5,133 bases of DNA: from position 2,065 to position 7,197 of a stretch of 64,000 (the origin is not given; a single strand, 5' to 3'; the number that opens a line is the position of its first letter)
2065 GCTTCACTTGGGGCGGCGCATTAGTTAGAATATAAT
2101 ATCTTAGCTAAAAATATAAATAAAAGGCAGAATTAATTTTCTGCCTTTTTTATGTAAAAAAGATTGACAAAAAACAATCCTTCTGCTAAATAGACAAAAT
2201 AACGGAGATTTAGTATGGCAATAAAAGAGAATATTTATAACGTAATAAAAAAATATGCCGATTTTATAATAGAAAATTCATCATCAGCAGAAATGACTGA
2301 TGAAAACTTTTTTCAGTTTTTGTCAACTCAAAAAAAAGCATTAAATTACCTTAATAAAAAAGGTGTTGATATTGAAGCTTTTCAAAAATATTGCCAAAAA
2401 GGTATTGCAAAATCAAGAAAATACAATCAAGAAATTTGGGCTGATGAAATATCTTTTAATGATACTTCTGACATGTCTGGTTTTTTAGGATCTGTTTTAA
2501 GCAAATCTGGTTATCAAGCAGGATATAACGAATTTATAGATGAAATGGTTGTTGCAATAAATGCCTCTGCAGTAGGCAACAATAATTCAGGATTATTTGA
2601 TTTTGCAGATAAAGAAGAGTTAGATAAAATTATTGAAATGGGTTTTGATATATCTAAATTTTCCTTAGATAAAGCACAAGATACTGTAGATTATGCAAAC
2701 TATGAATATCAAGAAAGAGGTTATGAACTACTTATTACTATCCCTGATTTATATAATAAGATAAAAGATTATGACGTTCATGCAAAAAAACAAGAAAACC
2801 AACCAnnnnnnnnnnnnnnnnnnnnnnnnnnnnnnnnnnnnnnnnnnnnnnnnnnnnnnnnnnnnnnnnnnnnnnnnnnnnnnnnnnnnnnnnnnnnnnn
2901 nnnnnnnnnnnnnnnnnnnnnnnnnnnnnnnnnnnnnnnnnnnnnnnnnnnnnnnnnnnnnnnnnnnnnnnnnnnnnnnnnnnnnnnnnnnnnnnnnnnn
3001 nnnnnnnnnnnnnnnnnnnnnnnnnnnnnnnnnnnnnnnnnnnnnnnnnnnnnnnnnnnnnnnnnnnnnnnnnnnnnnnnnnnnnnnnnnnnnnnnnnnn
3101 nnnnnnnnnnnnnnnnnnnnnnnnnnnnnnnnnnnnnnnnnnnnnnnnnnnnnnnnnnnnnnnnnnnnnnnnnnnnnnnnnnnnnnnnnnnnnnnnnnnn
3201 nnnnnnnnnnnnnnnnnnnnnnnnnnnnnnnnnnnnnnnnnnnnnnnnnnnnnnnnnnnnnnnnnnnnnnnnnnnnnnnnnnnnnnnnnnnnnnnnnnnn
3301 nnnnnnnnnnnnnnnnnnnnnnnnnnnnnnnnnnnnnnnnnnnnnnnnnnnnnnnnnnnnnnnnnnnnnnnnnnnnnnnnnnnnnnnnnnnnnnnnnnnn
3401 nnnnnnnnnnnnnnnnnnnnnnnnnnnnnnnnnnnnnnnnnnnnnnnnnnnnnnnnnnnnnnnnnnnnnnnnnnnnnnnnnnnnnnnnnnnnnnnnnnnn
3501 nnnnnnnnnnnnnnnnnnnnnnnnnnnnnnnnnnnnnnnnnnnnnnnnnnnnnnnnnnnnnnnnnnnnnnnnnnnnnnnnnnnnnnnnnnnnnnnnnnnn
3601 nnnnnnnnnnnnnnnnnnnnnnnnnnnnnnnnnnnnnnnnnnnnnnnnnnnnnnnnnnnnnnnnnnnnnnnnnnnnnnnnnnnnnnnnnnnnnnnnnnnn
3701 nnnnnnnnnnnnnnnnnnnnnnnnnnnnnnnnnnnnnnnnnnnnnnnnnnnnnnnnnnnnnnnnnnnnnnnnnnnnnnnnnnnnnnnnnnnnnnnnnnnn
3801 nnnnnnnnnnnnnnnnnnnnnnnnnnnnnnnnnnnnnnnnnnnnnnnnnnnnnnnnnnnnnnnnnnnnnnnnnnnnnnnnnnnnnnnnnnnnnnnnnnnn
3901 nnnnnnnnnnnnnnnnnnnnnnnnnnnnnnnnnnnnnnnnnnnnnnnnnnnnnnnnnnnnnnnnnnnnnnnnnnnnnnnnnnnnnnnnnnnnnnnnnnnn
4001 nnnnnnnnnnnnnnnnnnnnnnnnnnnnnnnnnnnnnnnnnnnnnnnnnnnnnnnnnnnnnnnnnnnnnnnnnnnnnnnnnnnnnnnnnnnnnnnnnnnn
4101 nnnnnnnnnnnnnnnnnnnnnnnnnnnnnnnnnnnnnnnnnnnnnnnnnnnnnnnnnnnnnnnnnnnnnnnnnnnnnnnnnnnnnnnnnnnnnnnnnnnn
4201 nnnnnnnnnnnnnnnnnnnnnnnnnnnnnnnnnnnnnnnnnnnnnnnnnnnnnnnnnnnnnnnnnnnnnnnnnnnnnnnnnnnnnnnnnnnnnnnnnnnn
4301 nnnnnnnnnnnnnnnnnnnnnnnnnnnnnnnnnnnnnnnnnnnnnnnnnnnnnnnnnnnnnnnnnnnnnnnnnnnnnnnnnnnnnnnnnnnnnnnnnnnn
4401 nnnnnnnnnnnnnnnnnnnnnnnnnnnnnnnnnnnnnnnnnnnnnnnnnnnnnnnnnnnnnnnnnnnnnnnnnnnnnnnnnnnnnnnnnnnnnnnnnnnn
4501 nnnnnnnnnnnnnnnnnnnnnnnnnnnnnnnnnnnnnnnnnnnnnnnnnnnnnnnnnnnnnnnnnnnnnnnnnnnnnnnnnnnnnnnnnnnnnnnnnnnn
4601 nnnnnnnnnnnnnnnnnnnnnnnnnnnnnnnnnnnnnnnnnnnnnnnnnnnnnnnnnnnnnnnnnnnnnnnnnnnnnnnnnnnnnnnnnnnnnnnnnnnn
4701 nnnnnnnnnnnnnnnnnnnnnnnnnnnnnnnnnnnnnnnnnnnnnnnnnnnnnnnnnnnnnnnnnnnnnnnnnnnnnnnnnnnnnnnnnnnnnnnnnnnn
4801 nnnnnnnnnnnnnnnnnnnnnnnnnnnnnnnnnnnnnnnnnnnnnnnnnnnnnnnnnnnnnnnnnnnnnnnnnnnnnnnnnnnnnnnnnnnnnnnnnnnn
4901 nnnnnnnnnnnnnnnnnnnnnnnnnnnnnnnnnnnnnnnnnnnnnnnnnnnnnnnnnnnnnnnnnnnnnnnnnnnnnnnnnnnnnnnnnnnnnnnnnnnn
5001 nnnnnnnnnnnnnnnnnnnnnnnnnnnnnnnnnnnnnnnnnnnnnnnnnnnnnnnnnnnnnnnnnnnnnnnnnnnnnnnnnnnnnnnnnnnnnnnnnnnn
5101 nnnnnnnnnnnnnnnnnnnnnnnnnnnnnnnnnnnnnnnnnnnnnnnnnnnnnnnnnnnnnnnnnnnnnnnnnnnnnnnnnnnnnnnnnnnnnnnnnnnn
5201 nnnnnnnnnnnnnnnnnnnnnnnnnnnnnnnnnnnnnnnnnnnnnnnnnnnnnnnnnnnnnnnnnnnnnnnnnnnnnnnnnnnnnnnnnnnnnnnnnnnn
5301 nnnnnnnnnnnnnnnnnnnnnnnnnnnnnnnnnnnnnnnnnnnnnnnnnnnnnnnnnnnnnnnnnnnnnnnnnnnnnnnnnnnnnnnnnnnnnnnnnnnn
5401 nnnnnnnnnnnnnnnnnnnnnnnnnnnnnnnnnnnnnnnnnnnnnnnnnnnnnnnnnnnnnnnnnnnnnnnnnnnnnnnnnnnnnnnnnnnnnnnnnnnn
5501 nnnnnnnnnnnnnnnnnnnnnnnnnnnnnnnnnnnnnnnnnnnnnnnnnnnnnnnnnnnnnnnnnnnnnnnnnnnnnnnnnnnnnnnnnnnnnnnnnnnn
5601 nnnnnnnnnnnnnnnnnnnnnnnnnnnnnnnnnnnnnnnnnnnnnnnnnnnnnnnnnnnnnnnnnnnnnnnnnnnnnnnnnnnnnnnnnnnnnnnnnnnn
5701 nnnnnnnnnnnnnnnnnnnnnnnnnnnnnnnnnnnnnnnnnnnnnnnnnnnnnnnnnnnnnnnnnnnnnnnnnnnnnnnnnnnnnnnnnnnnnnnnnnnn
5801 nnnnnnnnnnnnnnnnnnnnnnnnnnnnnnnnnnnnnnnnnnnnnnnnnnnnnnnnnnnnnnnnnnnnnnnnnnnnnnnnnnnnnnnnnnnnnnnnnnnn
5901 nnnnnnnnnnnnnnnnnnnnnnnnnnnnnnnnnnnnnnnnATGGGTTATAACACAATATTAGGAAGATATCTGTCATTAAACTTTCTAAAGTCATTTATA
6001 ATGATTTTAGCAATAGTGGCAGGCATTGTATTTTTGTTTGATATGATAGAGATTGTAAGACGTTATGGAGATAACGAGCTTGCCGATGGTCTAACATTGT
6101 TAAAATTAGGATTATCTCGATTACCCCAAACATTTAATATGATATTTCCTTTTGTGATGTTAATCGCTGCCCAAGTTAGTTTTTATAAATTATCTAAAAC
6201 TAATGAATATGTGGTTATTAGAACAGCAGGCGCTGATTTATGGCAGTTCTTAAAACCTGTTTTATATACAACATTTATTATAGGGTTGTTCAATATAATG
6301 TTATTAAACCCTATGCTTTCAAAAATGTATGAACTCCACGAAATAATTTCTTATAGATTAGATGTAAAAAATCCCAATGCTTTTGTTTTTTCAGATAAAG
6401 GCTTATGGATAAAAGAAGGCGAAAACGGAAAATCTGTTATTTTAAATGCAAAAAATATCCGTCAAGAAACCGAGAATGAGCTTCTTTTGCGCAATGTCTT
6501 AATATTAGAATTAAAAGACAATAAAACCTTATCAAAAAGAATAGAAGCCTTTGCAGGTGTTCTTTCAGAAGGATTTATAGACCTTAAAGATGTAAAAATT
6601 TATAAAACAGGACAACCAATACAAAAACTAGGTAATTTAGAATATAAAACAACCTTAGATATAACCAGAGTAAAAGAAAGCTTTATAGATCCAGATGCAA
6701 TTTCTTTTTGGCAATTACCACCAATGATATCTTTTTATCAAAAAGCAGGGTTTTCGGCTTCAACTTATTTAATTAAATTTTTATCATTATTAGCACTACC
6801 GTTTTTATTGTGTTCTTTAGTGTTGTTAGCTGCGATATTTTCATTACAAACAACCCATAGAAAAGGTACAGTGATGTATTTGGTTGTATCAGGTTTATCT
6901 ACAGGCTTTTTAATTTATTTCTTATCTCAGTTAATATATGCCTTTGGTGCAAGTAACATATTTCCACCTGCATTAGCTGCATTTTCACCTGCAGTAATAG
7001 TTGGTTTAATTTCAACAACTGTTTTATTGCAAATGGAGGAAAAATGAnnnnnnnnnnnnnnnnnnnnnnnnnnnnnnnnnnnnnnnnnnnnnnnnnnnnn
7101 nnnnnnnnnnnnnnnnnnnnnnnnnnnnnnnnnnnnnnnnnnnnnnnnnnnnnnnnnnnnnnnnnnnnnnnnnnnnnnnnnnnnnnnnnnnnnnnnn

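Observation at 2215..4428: ClpA-like double AAA+ unfoldase with a replaced N-terminal domain, a degenerate D1 and an altered ClpP-docking loop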

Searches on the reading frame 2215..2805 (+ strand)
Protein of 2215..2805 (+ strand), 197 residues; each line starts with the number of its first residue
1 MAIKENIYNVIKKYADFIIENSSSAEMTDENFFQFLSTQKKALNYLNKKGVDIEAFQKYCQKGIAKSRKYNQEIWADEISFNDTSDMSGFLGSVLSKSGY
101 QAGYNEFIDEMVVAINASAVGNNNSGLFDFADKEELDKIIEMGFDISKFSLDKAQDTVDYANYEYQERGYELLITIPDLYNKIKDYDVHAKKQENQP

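Call 34: find_related_loci(query=A3, collection=metagenome_contigs, flank=10000)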
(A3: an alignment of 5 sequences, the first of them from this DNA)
Query A3 (197 aa) in metagenome_contigs; peptide patterns used: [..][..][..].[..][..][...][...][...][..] (x = any residue, [..] = any of these).
215 stretches matched a pattern, but none encodes a relative of the query by tblastn (E <= 1e-3).

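Call 49: predict_structure(alignment_id=A3)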
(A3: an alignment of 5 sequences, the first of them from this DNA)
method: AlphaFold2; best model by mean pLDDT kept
length: 197 residues; sequences in the alignment: 5
mean_pLDDT: 79.3   pTM: 0.79
mean pLDDT of the five models: 79.3, 78.3, 78.2, 73.2, 71.5
residues with pLDDT >= 90: 64; 70-90: 85; 50-70: 28; < 50: 20
segments of 3 or more residues with pLDDT < 50: 1-3, 182-197
pLDDT, mean of each block of 10 residues (from residue 1): 68 90 87 93 96 94 74 77 79 90 92 85 63 87 88 66 88 76 42 36
secondary structure, 60 per line:
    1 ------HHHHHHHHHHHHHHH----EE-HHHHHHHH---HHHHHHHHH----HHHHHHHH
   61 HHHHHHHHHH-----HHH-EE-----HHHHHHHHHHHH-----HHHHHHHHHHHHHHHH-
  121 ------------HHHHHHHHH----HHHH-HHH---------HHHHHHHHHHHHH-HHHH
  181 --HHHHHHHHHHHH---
elements in order: H7-21 H29-36 H40-48 H53-70 H87-98 H104-119 H133-141 H146-149 H163-175 H177-180 H183-194

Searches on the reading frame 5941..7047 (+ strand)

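Call 11: search_protein_families(library=ncbifam, proteins=[window:5941-7047:+], max_evalue=0.00001)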
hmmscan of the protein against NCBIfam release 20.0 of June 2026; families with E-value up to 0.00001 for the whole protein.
window:5941-7047:+ (368 aa): 2 families
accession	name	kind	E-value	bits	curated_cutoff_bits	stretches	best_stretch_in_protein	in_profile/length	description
TIGR04408.1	LptG_lptG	equivalog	1.2e-62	211.6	240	1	6-363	1-349/351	LPS export ABC transporter permease LptG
TIGR04407.1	LptF_YjgP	equivalog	1.2e-16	60.3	230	1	6-361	1-344/347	LPS export ABC transporter permease LptF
